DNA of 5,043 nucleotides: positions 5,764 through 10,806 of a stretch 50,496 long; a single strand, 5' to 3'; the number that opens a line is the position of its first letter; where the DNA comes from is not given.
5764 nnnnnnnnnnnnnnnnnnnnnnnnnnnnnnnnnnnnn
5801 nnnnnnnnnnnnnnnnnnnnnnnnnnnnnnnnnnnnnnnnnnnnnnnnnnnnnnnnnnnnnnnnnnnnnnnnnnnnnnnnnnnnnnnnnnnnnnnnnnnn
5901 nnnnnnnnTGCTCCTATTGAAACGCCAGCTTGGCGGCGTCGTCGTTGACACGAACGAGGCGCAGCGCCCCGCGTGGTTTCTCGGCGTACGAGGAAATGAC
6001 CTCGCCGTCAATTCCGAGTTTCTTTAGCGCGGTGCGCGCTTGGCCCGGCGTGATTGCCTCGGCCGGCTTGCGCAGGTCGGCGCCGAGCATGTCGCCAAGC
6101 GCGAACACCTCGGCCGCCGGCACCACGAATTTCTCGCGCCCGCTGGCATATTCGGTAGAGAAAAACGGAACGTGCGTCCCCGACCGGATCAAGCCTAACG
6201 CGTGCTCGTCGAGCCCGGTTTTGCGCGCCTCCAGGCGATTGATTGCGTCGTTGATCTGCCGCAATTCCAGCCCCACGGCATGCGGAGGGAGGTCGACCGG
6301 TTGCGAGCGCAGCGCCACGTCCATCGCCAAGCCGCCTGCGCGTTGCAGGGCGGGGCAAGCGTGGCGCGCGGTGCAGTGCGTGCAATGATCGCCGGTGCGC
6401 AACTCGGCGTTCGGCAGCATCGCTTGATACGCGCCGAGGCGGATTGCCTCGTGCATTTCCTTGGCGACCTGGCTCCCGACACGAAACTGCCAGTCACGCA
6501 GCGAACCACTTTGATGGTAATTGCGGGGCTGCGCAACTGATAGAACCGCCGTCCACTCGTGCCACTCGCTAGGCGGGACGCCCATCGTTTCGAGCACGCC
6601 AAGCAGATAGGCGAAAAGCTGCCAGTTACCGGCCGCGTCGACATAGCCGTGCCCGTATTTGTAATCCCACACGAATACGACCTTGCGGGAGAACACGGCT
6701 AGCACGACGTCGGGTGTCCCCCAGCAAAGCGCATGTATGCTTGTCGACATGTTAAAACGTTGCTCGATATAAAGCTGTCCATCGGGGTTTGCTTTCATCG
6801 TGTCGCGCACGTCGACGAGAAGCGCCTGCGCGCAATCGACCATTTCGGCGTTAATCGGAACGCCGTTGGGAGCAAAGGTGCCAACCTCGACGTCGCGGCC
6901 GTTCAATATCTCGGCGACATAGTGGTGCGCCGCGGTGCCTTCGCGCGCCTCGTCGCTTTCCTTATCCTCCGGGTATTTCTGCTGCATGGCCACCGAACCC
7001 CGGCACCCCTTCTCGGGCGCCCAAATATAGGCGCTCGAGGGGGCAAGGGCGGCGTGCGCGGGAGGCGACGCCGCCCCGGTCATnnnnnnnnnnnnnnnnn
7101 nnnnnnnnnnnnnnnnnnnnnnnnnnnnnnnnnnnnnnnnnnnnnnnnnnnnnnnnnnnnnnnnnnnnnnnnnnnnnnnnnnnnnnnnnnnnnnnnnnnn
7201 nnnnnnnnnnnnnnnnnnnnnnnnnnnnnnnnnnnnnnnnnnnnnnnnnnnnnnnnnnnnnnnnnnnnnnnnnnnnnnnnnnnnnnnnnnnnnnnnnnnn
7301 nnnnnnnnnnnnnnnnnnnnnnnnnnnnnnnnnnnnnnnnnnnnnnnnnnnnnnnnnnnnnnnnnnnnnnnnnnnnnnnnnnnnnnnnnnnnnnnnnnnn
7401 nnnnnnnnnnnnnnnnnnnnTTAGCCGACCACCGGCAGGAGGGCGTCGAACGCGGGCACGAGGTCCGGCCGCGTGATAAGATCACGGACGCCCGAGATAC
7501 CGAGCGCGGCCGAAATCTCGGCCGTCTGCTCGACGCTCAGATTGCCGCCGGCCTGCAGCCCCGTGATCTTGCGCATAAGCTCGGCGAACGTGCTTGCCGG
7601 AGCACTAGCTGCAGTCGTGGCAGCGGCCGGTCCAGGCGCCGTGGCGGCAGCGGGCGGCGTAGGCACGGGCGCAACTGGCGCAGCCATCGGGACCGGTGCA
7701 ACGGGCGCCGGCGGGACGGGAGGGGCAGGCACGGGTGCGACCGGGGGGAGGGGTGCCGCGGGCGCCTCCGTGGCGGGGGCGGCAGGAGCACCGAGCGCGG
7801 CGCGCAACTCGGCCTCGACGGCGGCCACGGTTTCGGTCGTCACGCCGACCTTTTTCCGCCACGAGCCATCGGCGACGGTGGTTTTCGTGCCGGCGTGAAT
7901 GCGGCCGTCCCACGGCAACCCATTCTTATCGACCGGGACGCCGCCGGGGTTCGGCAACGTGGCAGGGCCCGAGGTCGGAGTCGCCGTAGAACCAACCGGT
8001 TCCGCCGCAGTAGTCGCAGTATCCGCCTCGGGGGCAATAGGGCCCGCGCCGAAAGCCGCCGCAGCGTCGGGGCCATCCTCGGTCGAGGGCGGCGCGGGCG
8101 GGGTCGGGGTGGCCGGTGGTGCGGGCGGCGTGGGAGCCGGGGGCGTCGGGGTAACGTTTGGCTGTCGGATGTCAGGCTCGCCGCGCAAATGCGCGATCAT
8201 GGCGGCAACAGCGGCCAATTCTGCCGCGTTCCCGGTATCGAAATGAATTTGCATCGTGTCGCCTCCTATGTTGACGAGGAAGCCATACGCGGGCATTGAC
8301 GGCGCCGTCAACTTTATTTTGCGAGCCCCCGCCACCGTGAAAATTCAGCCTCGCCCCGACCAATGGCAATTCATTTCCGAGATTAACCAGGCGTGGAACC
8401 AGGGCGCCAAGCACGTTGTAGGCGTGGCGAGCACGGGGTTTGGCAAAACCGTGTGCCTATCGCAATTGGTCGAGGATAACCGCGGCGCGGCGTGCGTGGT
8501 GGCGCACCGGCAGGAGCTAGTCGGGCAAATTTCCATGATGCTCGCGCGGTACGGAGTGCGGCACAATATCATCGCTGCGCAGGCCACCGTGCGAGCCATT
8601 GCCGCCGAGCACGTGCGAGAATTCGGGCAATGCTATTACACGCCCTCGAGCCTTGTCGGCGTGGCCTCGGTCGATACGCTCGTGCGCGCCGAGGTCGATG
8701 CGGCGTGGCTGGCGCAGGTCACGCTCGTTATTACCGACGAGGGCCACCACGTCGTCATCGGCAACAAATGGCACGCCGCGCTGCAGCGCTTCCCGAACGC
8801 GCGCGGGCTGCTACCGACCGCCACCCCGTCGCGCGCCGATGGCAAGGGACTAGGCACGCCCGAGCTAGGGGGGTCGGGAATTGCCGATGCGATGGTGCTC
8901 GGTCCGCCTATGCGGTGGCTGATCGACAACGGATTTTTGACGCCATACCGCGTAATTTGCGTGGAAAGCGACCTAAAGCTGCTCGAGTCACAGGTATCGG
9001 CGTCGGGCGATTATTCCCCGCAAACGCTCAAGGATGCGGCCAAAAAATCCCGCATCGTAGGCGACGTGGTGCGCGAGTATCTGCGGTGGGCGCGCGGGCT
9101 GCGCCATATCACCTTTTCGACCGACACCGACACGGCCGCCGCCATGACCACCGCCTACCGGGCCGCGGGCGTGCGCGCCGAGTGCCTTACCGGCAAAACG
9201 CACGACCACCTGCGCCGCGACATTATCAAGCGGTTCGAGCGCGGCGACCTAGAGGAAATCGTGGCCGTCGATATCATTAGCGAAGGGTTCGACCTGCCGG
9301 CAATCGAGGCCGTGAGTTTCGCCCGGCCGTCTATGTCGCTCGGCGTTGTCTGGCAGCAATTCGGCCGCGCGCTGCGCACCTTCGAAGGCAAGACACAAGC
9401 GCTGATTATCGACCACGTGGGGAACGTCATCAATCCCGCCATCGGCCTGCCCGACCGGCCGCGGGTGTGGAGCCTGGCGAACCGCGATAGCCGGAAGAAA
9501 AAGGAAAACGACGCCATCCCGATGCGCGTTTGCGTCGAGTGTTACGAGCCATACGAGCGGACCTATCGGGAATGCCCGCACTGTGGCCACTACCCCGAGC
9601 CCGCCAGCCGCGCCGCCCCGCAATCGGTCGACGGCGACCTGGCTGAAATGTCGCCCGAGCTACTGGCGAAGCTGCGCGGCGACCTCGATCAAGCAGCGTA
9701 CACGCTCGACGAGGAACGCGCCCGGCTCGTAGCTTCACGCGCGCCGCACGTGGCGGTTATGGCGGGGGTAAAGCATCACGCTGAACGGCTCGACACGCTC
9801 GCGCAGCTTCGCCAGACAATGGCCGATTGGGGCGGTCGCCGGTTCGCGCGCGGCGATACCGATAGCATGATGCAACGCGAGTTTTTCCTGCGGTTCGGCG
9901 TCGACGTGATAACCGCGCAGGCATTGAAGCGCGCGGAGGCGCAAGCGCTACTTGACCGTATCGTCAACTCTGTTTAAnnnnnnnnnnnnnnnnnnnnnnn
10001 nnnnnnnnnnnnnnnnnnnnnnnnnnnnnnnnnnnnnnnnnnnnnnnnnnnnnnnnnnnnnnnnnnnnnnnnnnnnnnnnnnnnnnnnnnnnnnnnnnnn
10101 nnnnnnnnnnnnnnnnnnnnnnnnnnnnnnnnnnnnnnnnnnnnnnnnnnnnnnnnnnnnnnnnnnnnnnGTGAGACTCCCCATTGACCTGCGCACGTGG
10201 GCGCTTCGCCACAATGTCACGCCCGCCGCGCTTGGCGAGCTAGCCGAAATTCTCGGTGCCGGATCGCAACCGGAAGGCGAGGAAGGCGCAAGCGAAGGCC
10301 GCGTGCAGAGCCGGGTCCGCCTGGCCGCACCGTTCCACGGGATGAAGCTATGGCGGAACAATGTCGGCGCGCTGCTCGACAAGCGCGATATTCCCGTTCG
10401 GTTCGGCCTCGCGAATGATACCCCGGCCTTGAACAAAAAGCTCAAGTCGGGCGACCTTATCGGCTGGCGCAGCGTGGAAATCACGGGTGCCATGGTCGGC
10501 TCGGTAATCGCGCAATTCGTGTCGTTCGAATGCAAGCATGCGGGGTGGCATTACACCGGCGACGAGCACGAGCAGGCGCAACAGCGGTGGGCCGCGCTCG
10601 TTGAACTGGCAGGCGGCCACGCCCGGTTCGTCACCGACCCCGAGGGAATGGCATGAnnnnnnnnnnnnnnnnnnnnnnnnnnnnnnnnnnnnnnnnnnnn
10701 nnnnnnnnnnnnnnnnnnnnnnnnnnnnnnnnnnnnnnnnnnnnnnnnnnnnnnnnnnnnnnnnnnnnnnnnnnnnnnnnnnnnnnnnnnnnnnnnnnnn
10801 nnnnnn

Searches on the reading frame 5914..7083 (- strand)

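Call 51: search_protein_families(library=phrogs, proteins=[window:5914-7083:-], max_evalue=0.0001)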
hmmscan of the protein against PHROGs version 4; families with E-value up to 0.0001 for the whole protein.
window:5914-7083:- (389 aa): 2 families
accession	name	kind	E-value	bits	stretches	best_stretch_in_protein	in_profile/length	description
phrog_69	-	DNA, RNA and nucleotide metabolism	1.1e-52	180.7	1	5-383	82-462/501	exonuclease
phrog_3953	-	DNA, RNA and nucleotide metabolism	9.5e-07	29.7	1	9-159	12-126/186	exonuclease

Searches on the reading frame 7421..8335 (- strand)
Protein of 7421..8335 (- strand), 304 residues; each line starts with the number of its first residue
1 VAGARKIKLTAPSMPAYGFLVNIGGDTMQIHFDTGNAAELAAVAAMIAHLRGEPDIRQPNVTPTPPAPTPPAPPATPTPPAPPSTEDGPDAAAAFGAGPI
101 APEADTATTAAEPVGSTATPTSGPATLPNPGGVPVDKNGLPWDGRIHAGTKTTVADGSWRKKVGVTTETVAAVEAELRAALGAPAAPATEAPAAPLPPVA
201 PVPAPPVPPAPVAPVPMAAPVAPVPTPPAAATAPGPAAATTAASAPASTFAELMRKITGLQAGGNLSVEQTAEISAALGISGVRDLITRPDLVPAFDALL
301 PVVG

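Call 51: search_protein_families(library=phrogs, proteins=[window:7421-8335:-], max_evalue=0.0001)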
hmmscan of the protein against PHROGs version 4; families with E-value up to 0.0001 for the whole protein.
window:7421-8335:- (304 aa): 3 families
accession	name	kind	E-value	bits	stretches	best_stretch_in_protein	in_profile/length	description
phrog_11133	-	unknown function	1.4e-27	98.3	1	90-299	99-313/320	-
phrog_29341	-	unknown function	1.1e-11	46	1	110-252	24-162/247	-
phrog_27827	-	unknown function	3.8e-05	24.1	1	103-233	42-170/253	-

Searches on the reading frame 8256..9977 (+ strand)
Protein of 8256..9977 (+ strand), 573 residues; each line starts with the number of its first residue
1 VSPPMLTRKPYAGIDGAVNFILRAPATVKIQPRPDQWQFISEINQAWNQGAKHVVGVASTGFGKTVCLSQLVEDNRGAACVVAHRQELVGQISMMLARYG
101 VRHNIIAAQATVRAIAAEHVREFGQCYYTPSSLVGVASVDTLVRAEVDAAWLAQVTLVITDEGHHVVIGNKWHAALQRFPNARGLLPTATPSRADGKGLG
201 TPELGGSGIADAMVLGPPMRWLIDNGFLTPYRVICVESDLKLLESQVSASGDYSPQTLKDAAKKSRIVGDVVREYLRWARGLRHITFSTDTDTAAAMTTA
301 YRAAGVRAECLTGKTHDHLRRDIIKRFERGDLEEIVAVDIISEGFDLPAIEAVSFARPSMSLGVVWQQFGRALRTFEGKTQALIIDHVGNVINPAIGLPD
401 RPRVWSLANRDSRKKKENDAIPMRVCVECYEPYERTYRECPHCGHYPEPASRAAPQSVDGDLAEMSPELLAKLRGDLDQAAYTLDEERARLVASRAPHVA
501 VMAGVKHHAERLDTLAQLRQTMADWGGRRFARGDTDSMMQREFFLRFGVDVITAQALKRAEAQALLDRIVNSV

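Call 51: search_protein_families(library=phrogs, proteins=[window:8256-9977:+], max_evalue=0.0001)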
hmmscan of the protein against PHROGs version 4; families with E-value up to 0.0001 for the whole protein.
window:8256-9977:+ (573 aa): 3 families
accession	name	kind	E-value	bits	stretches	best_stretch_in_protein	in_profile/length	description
phrog_16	-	DNA, RNA and nucleotide metabolism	2.4e-77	262.1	1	27-484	268-674/986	DNA helicase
phrog_9690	-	DNA, RNA and nucleotide metabolism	7e-11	42.7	1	147-389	33-270/306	DNA helicase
phrog_27849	-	unknown function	3.7e-05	23.1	0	294-403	459-572/664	-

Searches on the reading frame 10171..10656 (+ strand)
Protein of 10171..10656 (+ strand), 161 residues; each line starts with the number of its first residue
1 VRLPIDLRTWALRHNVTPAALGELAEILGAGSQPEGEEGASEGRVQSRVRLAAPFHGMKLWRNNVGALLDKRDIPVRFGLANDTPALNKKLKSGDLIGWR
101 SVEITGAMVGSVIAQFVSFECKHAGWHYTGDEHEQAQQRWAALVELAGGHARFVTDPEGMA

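Call 51: search_protein_families(library=phrogs, proteins=[window:10171-10656:+], max_evalue=0.0001)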
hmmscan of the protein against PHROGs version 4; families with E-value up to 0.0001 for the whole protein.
window:10171-10656:+ (161 aa): 1 family
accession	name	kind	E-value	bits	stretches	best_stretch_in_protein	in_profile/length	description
phrog_93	-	DNA, RNA and nucleotide metabolism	3.9e-14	53.2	1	7-158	313-432/613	endonuclease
